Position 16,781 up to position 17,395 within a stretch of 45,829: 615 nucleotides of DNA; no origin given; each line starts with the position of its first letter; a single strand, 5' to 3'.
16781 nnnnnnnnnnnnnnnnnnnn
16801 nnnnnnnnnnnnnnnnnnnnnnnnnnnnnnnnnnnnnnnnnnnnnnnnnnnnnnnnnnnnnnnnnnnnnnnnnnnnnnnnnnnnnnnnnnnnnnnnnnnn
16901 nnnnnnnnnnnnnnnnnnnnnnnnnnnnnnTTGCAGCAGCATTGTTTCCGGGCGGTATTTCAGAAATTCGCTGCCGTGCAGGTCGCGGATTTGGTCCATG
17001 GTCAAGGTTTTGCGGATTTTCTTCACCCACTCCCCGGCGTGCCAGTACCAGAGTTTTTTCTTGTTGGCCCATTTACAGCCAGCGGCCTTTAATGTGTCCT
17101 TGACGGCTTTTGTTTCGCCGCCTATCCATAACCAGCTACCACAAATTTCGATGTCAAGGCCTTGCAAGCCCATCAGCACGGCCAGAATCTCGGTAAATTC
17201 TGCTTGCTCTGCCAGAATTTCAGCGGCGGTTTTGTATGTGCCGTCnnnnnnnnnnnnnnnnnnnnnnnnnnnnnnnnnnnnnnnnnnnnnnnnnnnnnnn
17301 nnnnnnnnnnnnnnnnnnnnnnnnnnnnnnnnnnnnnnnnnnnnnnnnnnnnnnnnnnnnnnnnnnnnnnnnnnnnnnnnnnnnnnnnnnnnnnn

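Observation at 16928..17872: Papain-like peptidase-like domain fused to a J domain, with an internal SD+ATG that could also yield a stand-alone J protein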

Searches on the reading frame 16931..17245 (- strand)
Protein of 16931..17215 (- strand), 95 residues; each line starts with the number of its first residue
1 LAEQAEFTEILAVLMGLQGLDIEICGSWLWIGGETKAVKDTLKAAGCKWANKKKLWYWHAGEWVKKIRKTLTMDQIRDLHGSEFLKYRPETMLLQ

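Call 35: predict_structure(alignment_id=A4)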
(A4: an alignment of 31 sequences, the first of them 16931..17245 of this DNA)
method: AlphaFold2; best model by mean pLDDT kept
length: 105 residues; sequences in the alignment: 31
mean_pLDDT: 78.0   pTM: 0.65
mean pLDDT of the five models: 78.0, 77.7, 77.1, 73.8, 72.4
residues with pLDDT >= 90: 17; 70-90: 61; 50-70: 20; < 50: 7
segments of 3 or more residues with pLDDT < 50: 1-3, 102-105
pLDDT, mean of each block of 10 residues (from residue 1): 59 78 83 87 90 91 89 66 82 71 46
secondary structure, 60 per line:
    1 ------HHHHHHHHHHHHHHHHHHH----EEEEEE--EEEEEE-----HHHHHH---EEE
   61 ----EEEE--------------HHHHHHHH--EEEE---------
elements in order: H7-25 E30-35 E38-43 H49-54 E58-60 E65-68 H83-90 E93-96

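Call 38: fold_search(model_id=the predicted structure, library=pdb)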
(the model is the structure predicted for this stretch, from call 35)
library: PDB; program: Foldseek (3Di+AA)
matches with E <= 10: 154; with E <= 0.001: 0
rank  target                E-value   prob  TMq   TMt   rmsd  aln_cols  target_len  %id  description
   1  1u02                  2.0e-01  0.30  0.36  0.21   7.5       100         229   12  Crystal structure of trehalose-6-phosphate phosphatase related protein (released 2004-07-20)
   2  5gvx                  2.1e-01  0.60  0.39  0.14   4.7        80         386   12  Structural insight into dephosphorylation by Trehalose 6-phosphate Phosphatase (OtsB2) from Mycobacterium Tuberculosis (released 2017-09-27)
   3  6qj6_E                4.1e-01  0.63  0.39  0.18   3.4        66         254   15  The structure of Trehalose-6-phosphatase from Burkholderia pseudomallei (released 2020-01-15)
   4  6upb_A                5.1e-01  0.54  0.40  0.19   3.0        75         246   17  Structure of apo trehalose-6-phosphate phosphatase from Salmonella typhimurium (released 2020-08-26)
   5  8ouw_G                6.2e-01  0.12  0.25  0.10  11.6        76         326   10  Cryo-EM structure of CMG helicase bound to TIM-1/TIPN-1 and homodimeric DNSN-1 on fork DNA (Caenorhabditis elegans) (released 2023-08-16)
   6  2wb6                  8.1e-01  0.21  0.32  0.30   6.0        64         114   16  Crystal structure of AFV1-102, a protein from the Acidianus Filamentous Virus 1 (released 2009-03-03)
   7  6qj6_A                8.7e-01  0.33  0.40  0.19   4.1        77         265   16  The structure of Trehalose-6-phosphatase from Burkholderia pseudomallei (released 2020-01-15)
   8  7yji                  1.3e+00  0.09  0.29  0.16  11.9        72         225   11  Crystal structure of Lpg1083 from Legionella pneumophila (released 2023-06-28)
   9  5jlt_C                1.4e+00  0.10  0.29  0.28   7.5        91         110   12  The crystal structure of the bacteriophage T4 MotA C-terminal domain in complex with dsDNA reveals a novel protein-DNA (released 2017-05-03)
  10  4rpt_A                1.6e+00  0.06  0.25  0.20  10.1        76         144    6  The 1.35A structure of a viral RNase L antagonist reveals basis for the 2'-5'-oligoadenylate binding and enzyme activi (released 2015-04-29)
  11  3j0c_C                1.7e+00  0.06  0.22  0.15   9.3        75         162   13  Models of E1, E2 and CP of Venezuelan Equine Encephalitis Virus TC-83 strain restrained by a near atomic resolution cr (released 2011-08-24)
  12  9a5g_A                2.1e+00  0.12  0.35  0.22   7.6        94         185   16  Integrative model of RRF-YTWF by crosslinking MS and deep learning (released 2024-09-18)
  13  5dxo_A                2.1e+00  0.12  0.30  0.15   5.3        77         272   10  Structure of Aspergillus fumigatus trehalose-6-phosphate phosphatase crystal form 3 (released 2016-06-15)
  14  8j6h_C                2.1e+00  0.08  0.27  0.10   7.1        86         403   12  Structure and allosteric regulation of the inosine 5'-monophosphate-specific phosphatase ISN1 from Saccharomyces cerev (released 2024-03-06)
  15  2pt7_B                2.5e+00  0.08  0.26  0.10   9.9        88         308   10  Crystal structure of Cag VirB11 (HP0525) and an inhibitory protein (HP1451) (released 2007-11-13)
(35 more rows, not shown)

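Call 67: search_protein_representatives(protein=window:16931-17215:-)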
Query: 95 residues. Proteins with E-value up to 0.001 (for the whole library): 1879; up to 1e-10: 676; up to 1e-30: 2. The best 150 are listed.
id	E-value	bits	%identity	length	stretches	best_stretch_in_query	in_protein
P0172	1.4e-46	172.5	81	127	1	5-95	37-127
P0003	1.9e-33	130.3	81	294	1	1-74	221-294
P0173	7.6e-28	112.3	54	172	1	3-92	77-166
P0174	9.6e-28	112.0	84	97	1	38-95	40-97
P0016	1.4e-26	108.2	56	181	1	2-87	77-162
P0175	5.4e-26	106.4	55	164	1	7-86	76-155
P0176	2.1e-23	98.0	52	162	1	5-85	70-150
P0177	3.3e-22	94.2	55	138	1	6-88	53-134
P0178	1.1e-21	92.6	51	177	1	7-86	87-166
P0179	1.1e-21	92.5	45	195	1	7-88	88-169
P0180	2.5e-21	91.4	47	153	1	4-89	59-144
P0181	3.1e-21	91.1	56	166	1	7-83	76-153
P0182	4.3e-21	90.7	54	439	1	5-83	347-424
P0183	4.5e-21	90.6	45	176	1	5-90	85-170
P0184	6.6e-21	90.0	52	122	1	5-85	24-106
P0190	3.8e-20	87.6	50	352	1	5-83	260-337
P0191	4.2e-20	87.5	41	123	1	6-87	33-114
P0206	5.0e-19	84.0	46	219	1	7-86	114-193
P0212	7.3e-19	83.5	43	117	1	4-87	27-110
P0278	6.9e-17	77.1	44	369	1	6-85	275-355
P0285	1.3e-16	76.2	46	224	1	14-86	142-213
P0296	1.8e-16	75.8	42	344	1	3-86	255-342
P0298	2.1e-16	75.6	32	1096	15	41-82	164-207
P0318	6.1e-16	74.1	46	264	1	6-83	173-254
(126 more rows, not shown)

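Call 68: search_protein_families(library=pfam, proteins=[P0298, P0182, P0190, P0278, P0296, P0318, P0285, P0206, P0191, P0212], max_evalue=0.01)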
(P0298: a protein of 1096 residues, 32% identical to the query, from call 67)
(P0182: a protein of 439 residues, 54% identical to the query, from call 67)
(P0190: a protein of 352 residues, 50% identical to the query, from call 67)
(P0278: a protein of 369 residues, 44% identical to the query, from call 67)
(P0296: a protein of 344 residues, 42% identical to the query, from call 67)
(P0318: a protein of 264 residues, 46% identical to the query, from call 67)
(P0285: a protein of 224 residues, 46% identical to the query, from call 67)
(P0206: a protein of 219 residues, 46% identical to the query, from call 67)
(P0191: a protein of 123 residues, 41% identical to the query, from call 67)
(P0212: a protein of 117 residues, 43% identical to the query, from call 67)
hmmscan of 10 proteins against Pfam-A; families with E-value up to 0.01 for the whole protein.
P0298 (1096 aa): 3 families
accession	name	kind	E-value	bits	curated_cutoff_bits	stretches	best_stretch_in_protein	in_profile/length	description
PF22617.1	HCS_D2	-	5.4e-20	72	27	0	445-476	15-46/82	Homocitrate synthase post-HMGL domain-like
PF01833.30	TIG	-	1.5e-07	31.7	20.9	0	617-661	21-61/84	IPT/TIG domain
PF24351.1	DUF7511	-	2.2e-05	24.2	27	0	131-148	14-31/47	Domain of unknown function (DUF7511)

P0182 (439 aa): 1 family
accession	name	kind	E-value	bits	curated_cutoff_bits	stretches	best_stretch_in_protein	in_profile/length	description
PF17234.7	MPM1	-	0.0087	16.8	25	1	203-298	51-149/169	Mitochondrial peculiar membrane protein 1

P0190 (352 aa): 1 family
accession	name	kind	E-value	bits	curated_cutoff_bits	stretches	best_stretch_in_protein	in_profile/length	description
PF00226.36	DnaJ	-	0.0058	17.1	27.8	0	203-230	12-40/63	DnaJ domain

P0278 (369 aa): 1 family
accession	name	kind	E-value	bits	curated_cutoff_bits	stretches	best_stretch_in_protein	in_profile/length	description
PF00226.36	DnaJ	-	1.2e-08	35.3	27.8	1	209-259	12-59/63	DnaJ domain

P0296 (344 aa): 0 families

P0318 (264 aa): 0 families

P0285 (224 aa): 1 family
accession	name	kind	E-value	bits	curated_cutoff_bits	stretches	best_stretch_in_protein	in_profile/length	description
PF00226.36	DnaJ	-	9.5e-08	32.5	27.8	1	80-117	13-54/63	DnaJ domain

P0206 (219 aa): 2 families
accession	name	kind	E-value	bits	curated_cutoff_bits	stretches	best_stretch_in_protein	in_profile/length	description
PF00226.36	DnaJ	-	1.5e-05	25.4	27.8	1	53-88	13-52/63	DnaJ domain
PF00210.30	Ferritin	-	4.7e-05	23.8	24.5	1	34-122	38-126/142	Ferritin-like domain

P0191 (123 aa): 1 family
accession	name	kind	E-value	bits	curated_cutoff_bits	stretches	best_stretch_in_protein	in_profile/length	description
PF18974.5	DUF5710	-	0.0027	17.8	26.5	1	65-87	10-32/44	Domain of unknown function (DUF5710)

P0212 (117 aa): 0 families
